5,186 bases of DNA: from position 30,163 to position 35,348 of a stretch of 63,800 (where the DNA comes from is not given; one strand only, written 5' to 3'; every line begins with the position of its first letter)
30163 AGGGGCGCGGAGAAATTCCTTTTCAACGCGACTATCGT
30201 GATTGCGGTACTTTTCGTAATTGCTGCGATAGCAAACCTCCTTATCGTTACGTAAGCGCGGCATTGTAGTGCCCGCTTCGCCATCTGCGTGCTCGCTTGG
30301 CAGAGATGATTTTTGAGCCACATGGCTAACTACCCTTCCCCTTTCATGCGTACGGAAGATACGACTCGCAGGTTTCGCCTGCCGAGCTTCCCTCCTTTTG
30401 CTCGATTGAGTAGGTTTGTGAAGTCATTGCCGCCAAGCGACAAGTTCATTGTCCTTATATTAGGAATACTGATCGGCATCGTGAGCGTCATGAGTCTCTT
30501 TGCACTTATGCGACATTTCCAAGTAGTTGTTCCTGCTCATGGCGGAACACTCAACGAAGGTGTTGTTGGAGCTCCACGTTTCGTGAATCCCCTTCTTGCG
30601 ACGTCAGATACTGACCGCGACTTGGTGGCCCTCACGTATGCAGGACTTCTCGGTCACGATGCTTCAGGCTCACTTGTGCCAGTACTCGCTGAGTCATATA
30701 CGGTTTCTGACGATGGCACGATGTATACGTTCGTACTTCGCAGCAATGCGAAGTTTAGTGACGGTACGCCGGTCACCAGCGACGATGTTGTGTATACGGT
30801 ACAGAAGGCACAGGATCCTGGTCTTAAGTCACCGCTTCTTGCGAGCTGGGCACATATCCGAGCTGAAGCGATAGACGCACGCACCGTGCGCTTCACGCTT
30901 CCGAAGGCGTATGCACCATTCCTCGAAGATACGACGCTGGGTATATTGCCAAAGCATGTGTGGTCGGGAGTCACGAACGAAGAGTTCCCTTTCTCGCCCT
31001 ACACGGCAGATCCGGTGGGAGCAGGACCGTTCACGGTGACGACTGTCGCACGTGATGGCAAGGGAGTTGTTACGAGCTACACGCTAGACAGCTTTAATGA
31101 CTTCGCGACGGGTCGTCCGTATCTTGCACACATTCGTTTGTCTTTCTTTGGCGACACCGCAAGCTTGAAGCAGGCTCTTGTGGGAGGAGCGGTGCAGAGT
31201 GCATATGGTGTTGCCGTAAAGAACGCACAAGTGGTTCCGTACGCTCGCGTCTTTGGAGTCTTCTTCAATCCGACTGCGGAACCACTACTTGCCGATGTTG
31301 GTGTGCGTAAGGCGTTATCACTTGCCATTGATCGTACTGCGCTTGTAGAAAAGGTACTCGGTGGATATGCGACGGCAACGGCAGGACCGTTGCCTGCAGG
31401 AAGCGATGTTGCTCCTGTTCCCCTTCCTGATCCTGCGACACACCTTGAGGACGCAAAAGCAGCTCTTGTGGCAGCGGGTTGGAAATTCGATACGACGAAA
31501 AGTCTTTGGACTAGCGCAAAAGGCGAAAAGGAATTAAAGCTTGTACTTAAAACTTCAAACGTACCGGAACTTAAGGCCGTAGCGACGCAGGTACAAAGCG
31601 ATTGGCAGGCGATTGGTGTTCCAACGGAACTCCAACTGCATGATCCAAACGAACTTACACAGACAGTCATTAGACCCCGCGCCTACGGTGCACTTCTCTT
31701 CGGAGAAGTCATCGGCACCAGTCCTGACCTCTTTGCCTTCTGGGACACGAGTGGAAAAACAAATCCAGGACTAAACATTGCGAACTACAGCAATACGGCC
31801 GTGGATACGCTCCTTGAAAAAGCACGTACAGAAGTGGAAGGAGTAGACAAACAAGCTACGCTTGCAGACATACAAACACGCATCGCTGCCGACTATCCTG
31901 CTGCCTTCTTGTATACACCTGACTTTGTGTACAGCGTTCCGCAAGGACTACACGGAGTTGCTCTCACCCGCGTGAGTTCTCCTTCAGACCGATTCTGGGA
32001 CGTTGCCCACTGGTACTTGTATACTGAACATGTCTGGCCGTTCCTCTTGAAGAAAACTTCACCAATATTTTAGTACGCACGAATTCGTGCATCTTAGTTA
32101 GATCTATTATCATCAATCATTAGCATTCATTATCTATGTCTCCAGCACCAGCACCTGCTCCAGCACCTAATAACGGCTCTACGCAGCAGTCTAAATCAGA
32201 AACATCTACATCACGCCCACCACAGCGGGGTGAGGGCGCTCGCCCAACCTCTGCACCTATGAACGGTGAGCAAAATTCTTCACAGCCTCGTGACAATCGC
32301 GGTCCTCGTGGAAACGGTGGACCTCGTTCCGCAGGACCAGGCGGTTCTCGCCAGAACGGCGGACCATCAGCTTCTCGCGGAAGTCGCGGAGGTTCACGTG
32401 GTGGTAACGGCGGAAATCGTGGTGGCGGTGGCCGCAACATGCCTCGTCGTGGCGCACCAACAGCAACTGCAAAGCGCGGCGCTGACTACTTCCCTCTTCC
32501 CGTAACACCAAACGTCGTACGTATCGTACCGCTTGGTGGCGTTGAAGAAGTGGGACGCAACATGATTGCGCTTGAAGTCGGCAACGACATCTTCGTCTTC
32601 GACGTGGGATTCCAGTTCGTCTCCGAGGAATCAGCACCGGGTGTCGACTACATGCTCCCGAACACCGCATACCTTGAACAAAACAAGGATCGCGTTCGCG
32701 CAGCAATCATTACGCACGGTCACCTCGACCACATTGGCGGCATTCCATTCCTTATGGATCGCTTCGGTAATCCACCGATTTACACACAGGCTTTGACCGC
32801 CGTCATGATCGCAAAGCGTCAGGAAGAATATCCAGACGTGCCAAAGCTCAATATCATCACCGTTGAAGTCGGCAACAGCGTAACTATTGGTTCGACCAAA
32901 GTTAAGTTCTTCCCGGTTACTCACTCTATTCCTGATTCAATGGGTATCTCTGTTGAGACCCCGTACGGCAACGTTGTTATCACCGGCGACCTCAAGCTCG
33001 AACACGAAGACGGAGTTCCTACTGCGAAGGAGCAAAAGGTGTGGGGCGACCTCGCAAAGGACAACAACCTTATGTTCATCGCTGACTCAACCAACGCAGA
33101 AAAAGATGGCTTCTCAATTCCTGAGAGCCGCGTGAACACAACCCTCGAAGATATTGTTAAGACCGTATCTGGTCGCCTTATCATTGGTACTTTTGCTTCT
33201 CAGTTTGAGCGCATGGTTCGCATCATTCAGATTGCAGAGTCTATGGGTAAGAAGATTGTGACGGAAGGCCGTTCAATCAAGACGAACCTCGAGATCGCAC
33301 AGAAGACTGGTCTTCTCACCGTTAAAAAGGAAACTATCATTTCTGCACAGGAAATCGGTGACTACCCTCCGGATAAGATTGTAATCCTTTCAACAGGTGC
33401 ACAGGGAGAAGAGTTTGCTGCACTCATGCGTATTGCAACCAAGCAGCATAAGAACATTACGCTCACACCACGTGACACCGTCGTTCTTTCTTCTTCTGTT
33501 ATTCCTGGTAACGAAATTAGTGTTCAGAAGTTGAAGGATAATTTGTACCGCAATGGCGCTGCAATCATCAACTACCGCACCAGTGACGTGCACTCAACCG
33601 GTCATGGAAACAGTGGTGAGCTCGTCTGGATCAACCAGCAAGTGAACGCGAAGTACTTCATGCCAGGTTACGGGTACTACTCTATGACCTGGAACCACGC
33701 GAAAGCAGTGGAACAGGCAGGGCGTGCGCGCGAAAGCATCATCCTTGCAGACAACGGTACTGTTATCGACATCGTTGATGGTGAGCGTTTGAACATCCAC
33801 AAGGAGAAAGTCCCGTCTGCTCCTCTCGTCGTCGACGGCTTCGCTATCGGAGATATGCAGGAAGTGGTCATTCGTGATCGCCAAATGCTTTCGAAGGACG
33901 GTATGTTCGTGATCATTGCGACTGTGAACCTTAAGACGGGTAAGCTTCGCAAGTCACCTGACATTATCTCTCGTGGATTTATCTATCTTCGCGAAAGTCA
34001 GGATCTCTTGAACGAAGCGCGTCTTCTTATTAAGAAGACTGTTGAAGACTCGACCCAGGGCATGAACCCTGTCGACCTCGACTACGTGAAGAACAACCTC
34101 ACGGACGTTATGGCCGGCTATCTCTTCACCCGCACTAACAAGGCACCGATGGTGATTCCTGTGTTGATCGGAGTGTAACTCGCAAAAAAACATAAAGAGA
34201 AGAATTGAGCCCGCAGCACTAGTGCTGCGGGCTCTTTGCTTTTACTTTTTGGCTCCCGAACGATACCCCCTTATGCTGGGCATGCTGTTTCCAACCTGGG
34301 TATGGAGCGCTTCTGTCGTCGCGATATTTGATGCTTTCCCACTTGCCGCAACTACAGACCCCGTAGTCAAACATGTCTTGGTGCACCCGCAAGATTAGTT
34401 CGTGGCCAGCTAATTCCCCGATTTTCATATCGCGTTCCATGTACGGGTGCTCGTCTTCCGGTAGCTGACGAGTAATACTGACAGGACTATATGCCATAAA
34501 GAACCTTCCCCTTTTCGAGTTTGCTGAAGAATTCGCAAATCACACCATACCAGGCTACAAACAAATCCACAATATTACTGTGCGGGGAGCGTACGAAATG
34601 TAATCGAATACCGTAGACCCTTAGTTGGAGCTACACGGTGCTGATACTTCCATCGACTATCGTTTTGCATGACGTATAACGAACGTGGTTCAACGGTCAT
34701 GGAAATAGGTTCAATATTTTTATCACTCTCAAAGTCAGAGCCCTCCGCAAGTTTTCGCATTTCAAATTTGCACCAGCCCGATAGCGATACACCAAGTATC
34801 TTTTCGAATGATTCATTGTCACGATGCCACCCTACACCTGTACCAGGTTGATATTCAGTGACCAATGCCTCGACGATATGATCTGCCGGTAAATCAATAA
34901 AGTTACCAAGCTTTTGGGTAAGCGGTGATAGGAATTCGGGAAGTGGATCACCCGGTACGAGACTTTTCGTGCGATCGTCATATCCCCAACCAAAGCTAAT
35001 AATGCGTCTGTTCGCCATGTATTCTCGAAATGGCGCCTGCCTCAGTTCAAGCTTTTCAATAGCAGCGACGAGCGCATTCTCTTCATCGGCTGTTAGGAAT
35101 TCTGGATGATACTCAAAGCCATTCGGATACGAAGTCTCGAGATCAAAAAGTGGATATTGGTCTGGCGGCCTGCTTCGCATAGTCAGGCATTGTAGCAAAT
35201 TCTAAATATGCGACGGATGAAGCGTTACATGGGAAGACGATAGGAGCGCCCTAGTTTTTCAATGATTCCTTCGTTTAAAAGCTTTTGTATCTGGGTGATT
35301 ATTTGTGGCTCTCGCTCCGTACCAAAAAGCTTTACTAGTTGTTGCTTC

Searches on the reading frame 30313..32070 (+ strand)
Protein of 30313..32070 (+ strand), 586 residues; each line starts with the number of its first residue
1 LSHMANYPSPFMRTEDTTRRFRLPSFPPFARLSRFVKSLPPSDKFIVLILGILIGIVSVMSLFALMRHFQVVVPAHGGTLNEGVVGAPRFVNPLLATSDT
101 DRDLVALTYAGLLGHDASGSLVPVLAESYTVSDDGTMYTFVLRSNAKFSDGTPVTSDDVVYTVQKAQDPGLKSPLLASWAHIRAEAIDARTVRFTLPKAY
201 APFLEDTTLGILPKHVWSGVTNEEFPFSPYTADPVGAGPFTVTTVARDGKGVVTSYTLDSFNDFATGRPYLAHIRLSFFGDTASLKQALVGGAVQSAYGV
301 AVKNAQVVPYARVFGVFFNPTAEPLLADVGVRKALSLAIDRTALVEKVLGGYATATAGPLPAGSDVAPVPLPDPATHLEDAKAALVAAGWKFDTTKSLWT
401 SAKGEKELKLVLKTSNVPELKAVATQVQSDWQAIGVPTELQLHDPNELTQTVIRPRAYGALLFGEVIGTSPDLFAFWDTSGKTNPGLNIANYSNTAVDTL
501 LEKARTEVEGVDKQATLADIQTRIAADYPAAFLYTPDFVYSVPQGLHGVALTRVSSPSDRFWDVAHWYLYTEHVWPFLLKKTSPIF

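Call 31: search_protein_families(library=pfam, proteins=[window:30313-32070:+], max_evalue=0.001)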
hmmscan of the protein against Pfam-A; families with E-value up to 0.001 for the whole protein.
window:30313-32070:+ (586 aa): 1 family
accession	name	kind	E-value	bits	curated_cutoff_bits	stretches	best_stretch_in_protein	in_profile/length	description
PF00496.27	SBP_bac_5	-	2.7e-61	208.1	32.4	1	121-483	2-364/368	Bacterial extracellular solute-binding proteins, family 5 Middle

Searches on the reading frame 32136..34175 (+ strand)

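Call 31: search_protein_families(library=pfam, proteins=[window:32136-34175:+], max_evalue=0.001)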
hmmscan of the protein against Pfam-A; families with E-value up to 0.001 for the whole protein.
window:32136-34175:+ (680 aa): 4 families
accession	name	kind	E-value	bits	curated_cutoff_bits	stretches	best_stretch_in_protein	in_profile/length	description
PF22505.1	RNase_J_b_CASP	-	1e-41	142.1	27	1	346-470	2-126/126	Ribonuclease J, beta-CASP domain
PF17770.6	RNase_J_C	-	2.7e-23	83.3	23.8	1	578-679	1-101/102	Ribonuclease J C-terminal domain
PF00753.33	Lactamase_B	-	5.5e-17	62.8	22.7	1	142-296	7-160/196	Metallo-beta-lactamase superfamily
PF12706.13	Lactamase_B_2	-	3.5e-12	46.8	27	1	181-288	25-145/200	Beta-lactamase superfamily domain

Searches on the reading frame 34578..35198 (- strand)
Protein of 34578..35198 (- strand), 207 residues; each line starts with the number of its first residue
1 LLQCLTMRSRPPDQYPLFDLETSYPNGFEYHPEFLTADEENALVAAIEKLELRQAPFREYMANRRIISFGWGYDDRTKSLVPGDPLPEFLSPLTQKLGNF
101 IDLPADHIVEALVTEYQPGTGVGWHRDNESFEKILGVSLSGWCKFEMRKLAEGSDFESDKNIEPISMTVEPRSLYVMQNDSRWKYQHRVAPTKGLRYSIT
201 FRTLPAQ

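Call 79: search_protein_families(library=pfam, max_evalue=0.001, proteins=[window:34578-35198:-])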
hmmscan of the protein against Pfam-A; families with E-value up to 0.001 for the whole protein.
window:34578-35198:- (207 aa): 2 families
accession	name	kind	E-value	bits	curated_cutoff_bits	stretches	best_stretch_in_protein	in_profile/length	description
PF13532.12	2OG-FeII_Oxy_2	-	8.6e-13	49.4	31.2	1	70-202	54-194/194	2OG-Fe(II) oxygenase superfamily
PF03171.26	2OG-FeII_Oxy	-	0.00025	21.7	23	1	121-204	21-100/101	2OG-Fe(II) oxygenase superfamily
